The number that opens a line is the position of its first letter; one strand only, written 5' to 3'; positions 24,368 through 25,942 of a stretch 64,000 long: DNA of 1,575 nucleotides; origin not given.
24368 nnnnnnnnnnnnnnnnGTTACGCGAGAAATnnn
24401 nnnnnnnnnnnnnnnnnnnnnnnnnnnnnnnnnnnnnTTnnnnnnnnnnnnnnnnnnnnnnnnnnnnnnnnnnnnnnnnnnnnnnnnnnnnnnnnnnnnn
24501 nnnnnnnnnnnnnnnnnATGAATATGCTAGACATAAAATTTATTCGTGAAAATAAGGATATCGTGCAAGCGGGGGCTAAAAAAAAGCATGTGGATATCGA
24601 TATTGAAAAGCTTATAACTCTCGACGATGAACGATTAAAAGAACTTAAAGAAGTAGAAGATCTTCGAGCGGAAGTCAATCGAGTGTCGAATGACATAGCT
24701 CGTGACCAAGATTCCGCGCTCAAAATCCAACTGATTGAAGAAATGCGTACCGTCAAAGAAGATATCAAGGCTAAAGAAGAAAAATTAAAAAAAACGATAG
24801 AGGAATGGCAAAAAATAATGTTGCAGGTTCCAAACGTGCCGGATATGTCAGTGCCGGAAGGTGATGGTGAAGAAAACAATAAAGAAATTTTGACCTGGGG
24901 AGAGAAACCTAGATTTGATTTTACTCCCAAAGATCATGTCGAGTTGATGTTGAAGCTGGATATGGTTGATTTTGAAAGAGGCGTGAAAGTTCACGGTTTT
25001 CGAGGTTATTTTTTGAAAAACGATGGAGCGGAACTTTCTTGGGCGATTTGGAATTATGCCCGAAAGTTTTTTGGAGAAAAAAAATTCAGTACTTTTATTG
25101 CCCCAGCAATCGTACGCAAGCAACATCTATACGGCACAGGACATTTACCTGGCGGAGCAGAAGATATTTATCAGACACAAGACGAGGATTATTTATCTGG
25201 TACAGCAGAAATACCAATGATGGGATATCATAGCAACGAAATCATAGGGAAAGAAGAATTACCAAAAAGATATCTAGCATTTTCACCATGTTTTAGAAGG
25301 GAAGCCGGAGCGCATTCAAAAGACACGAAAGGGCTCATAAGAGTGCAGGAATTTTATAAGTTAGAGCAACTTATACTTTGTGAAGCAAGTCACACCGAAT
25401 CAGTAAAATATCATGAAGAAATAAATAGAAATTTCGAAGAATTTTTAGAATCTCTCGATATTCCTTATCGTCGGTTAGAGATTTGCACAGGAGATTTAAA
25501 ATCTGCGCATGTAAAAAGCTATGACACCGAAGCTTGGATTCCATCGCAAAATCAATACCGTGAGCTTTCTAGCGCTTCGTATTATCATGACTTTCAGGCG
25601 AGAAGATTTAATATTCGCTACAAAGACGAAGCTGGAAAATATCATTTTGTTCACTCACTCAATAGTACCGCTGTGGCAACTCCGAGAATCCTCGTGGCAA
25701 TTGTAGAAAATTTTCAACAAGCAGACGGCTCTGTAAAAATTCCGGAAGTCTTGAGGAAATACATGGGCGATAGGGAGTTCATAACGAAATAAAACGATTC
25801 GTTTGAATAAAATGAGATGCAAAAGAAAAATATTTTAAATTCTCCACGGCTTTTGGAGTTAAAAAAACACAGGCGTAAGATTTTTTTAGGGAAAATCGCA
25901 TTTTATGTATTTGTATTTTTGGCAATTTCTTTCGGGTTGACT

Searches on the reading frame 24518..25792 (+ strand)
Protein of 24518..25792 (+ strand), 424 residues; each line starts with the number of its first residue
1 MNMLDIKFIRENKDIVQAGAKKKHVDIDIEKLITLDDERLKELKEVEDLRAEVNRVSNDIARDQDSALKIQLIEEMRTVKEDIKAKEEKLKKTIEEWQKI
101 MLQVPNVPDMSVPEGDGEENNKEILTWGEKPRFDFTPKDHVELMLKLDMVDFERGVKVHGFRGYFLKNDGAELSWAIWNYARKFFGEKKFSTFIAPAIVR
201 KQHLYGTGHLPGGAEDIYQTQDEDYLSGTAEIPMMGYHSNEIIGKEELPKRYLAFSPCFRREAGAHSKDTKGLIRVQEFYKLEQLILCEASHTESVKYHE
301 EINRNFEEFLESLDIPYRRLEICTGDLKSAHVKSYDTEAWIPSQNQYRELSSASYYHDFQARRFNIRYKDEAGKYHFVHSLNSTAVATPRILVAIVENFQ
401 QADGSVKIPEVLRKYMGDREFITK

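Call 47: search_protein_families(library=pfam, proteins=[window:24518-25792:+], max_evalue=0.00001)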
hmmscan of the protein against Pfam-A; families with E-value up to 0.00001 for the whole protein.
window:24518-25792:+ (424 aa): 2 families
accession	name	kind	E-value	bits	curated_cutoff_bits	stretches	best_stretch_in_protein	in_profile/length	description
PF00587.30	tRNA-synt_2b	-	1.1e-32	114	29.3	1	221-399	8-179/179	tRNA synthetase class II core domain (G, H, P, S and T)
PF02403.27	Seryl_tRNA_N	-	6e-21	75.2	28.2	1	3-108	1-108/108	Seryl-tRNA synthetase N-terminal domain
